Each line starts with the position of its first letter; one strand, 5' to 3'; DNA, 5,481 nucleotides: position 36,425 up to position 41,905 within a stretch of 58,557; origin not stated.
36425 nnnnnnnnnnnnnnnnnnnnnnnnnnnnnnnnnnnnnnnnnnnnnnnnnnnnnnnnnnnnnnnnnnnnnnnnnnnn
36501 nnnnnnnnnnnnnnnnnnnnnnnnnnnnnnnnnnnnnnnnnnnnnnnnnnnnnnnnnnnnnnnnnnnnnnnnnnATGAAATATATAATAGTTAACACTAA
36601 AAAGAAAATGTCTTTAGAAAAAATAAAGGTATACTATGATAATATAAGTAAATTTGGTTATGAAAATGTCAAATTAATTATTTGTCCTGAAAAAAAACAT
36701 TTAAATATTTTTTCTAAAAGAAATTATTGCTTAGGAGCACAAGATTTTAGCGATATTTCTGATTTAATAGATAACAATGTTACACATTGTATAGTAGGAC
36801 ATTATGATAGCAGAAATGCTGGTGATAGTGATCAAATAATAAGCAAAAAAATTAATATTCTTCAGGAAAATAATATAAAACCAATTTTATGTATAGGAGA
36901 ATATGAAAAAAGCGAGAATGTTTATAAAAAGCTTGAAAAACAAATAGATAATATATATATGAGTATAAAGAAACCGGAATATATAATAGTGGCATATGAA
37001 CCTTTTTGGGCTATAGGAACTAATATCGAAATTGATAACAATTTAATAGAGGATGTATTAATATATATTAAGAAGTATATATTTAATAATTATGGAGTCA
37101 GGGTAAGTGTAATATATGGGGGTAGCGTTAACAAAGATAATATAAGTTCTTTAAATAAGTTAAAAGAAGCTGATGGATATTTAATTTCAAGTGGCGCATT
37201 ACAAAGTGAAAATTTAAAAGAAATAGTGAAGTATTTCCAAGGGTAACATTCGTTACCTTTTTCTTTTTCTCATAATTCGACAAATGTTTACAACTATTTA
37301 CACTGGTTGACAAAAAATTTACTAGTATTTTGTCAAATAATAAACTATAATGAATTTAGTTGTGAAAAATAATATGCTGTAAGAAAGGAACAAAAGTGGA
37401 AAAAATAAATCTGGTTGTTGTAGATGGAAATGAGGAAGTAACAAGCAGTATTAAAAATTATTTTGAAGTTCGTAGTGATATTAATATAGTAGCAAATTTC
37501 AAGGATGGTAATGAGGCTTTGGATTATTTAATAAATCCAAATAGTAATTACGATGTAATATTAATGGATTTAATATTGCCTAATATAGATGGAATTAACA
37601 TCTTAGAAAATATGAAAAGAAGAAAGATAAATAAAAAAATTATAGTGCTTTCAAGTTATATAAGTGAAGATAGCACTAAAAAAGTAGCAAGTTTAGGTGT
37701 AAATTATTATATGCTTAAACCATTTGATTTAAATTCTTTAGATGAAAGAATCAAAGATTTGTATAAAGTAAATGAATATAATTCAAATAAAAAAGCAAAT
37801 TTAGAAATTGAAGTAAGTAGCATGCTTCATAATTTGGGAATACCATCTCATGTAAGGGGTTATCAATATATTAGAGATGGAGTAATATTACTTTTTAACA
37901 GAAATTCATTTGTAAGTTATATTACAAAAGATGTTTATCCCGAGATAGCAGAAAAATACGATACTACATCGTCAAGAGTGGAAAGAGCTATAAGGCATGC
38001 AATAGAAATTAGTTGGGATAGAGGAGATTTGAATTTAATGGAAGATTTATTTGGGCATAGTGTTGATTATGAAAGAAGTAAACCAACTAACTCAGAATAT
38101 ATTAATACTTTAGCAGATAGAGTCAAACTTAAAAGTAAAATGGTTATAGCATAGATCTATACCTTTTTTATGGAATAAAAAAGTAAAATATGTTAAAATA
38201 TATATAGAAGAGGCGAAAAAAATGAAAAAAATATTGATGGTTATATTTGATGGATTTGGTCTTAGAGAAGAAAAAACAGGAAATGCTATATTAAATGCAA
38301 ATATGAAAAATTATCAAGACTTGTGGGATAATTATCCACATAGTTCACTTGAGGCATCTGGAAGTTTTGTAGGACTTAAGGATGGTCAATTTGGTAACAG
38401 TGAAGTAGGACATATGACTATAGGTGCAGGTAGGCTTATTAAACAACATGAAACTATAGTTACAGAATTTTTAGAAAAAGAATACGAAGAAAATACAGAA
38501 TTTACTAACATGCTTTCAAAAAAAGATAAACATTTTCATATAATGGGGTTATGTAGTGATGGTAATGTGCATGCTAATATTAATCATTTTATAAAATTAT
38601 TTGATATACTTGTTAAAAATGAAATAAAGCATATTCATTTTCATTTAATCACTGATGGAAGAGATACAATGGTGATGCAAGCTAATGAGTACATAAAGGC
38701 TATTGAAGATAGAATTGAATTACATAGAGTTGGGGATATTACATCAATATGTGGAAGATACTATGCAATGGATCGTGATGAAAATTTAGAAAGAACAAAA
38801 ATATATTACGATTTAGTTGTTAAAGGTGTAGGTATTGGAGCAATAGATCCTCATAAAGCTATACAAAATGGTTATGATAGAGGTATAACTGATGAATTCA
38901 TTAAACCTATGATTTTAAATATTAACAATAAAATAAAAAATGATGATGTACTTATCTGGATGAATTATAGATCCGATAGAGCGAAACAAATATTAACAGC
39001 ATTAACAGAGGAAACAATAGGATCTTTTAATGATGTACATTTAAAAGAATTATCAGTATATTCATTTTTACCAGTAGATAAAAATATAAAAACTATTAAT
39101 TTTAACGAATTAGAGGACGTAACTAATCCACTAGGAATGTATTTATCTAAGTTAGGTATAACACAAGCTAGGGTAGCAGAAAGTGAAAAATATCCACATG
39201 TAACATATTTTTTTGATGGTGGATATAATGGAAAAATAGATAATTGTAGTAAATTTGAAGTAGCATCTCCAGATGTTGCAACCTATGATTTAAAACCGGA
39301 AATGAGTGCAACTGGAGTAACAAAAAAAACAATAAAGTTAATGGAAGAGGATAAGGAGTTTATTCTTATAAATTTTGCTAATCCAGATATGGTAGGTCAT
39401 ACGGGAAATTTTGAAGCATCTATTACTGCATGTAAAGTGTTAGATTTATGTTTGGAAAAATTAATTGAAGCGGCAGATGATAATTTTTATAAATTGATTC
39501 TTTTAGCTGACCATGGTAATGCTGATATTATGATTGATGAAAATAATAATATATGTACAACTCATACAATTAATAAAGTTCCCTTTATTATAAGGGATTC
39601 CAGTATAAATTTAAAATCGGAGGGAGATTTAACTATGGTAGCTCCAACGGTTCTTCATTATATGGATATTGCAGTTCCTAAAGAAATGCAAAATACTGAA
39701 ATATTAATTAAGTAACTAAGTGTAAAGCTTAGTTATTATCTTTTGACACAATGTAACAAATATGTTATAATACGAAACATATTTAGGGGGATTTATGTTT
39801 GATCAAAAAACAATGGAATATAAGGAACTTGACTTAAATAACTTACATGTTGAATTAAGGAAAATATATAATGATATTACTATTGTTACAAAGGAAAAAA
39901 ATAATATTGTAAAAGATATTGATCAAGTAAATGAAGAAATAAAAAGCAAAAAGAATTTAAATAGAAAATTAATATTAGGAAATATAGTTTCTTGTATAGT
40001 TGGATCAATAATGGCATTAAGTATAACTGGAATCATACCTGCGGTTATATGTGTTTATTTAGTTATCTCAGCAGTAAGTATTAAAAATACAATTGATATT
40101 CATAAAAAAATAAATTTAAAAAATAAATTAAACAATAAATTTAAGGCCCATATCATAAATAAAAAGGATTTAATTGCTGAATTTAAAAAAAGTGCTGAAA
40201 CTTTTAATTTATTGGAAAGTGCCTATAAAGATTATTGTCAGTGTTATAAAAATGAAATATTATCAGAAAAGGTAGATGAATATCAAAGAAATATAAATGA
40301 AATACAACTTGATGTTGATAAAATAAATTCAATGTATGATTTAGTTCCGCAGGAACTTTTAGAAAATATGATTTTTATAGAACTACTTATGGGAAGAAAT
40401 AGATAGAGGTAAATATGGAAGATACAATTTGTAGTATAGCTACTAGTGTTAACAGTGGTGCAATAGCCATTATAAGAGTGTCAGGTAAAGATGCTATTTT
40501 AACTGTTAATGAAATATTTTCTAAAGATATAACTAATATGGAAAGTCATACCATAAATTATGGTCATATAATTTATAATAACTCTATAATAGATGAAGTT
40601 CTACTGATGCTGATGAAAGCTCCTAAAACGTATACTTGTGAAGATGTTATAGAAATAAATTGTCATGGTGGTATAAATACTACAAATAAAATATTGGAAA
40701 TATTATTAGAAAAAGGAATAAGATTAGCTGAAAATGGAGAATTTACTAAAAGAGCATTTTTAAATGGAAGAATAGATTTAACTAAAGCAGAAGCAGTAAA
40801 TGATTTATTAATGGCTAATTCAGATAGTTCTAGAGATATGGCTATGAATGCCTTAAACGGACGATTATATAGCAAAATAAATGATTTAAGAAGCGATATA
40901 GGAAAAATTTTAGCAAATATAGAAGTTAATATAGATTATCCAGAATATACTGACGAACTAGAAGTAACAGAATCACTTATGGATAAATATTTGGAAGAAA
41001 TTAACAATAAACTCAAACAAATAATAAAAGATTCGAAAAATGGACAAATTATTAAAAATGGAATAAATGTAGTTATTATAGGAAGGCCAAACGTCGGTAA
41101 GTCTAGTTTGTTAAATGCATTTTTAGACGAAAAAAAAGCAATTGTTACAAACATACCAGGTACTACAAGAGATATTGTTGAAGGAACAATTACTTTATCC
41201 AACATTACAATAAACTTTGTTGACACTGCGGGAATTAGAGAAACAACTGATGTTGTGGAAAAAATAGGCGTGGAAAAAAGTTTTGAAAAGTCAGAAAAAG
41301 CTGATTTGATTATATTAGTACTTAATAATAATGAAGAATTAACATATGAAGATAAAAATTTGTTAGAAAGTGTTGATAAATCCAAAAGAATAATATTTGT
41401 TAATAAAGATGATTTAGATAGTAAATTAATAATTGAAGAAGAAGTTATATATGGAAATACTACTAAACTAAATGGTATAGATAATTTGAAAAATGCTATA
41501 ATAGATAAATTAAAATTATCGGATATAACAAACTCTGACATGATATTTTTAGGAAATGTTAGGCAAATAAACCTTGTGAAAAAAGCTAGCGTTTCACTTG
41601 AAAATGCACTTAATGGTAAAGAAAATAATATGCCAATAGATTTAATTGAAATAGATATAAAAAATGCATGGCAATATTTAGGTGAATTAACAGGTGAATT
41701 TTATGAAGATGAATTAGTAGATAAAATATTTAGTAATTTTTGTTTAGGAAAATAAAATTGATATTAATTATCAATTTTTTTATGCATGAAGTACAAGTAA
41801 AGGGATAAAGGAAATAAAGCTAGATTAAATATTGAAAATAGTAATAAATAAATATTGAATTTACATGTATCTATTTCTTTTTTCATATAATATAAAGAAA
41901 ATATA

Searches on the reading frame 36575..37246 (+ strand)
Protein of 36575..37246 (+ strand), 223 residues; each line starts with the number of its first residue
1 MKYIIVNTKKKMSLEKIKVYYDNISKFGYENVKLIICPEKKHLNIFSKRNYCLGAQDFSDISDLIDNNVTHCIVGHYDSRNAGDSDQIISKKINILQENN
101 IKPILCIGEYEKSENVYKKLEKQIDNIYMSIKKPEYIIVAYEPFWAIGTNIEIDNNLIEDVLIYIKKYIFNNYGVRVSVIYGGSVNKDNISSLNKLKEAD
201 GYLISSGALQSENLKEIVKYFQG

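Call 65: search_protein_families(library=pfam, proteins=[window:36575-37246:+], max_evalue=0.00001)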
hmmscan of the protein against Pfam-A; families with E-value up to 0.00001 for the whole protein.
window:36575-37246:+ (223 aa): 1 family
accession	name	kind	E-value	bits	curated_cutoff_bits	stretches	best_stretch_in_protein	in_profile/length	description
PF00121.24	TIM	-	5.1e-39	134.7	20.1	1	3-220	2-244/245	Triosephosphate isomerase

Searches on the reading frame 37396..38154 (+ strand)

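Call 65: search_protein_families(library=pfam, proteins=[window:37396-38154:+], max_evalue=0.00001)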
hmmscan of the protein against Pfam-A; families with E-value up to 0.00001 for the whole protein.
window:37396-38154:+ (252 aa): 2 families
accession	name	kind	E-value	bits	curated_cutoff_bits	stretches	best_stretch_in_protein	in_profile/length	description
PF08769.17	Spo0A_C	-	5.2e-38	129.7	25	1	140-242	1-103/104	Sporulation initiation factor Spo0A C terminal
PF00072.30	Response_reg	-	3.9e-22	79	30.2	1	7-120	2-111/111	Response regulator receiver domain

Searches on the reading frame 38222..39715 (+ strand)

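Call 65: search_protein_families(library=pfam, proteins=[window:38222-39715:+], max_evalue=0.00001)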
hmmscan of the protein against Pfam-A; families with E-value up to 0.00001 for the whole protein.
window:38222-39715:+ (497 aa): 3 families
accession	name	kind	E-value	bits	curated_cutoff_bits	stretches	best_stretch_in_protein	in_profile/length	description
PF01676.23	Metalloenzyme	-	3.7e-66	223.6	24.3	1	2-483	1-250/252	Metalloenzyme superfamily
PF06415.18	iPGM_N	-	3.1e-57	194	27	1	90-280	15-210/217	BPG-independent PGAM N-terminus (iPGM_N)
PF01663.27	Phosphodiest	-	3.2e-09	37.3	23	1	365-473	143-253/342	Type I phosphodiesterase / nucleotide pyrophosphatase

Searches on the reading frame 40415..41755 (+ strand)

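Call 7: search_protein_families(library=ncbifam, proteins=[window:40415-41755:+])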
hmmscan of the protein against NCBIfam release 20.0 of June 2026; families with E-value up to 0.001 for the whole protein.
window:40415-41755:+ (446 aa): 19 families
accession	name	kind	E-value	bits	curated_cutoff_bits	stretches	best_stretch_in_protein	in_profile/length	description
TIGR00450.1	mnmE_trmE_thdF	equivalog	2.6e-128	428.9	252.6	1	9-446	1-446/446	tRNA uridine-5-carboxymethylaminomethyl(34) synthesis GTPase MnmE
NF003661.0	PRK05291.1-3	equivalog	2.6e-106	356.6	380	1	2-446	3-448/448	tRNA uridine-5-carboxymethylaminomethyl(34) synthesis GTPase MnmE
TIGR03594.1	GTPase_EngA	equivalog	5.3e-34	118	306.7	1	185-335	149-299/432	ribosome biogenesis GTPase Der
TIGR00231.1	small_GTP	domain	2.2e-23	82.8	42.5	1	216-340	3-127/164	GTP-binding protein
NF000908.1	PRK00089.1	equivalog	2.7e-23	82.7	237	1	219-337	6-125/291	GTPase Era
TIGR03918.1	GTP_HydF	equivalog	1.8e-22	79.7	325.55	1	217-369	8-170/392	[FeFe] hydrogenase H-cluster maturation GTPase HydF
NF002828.0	PRK03003.1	equivalog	3.4e-22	78.7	631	1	200-334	197-336/477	ribosome biogenesis GTPase Der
NF007071.0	PRK09518.1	equivalog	1.7e-19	69.9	953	1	198-334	426-567/706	bifunctional cytidylate kinase/GTPase Der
TIGR00436.1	era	equivalog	1.6e-16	60.5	116.25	1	218-359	2-139/270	GTPase Era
TIGR00437.1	feoB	equivalog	2.9e-13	49.4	315.65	1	223-306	1-83/594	ferrous iron transport protein B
TIGR03596.1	GTPase_YlqF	equivalog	3.4e-12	46.3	208.2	1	189-274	87-173/276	ribosome biogenesis GTPase YlqF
TIGR03598.1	GTPase_YsxC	equivalog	6e-10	39.1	124.45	1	213-328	15-133/186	ribosome biogenesis GTP-binding protein YihA/YsxC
TIGR03597.1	GTPase_YqeH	equivalog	9.1e-07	28.3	297.4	1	213-326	152-269/361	ribosome biogenesis GTPase YqeH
NF003255.0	PRK04213.1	equivalog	2.2e-05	23.9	164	1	215-260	8-52/204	GTP-binding protein EngB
TIGR00991.1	3a0901s02IAP34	subfamily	6.2e-05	22.2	421.55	1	196-301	20-124/313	GTP-binding protein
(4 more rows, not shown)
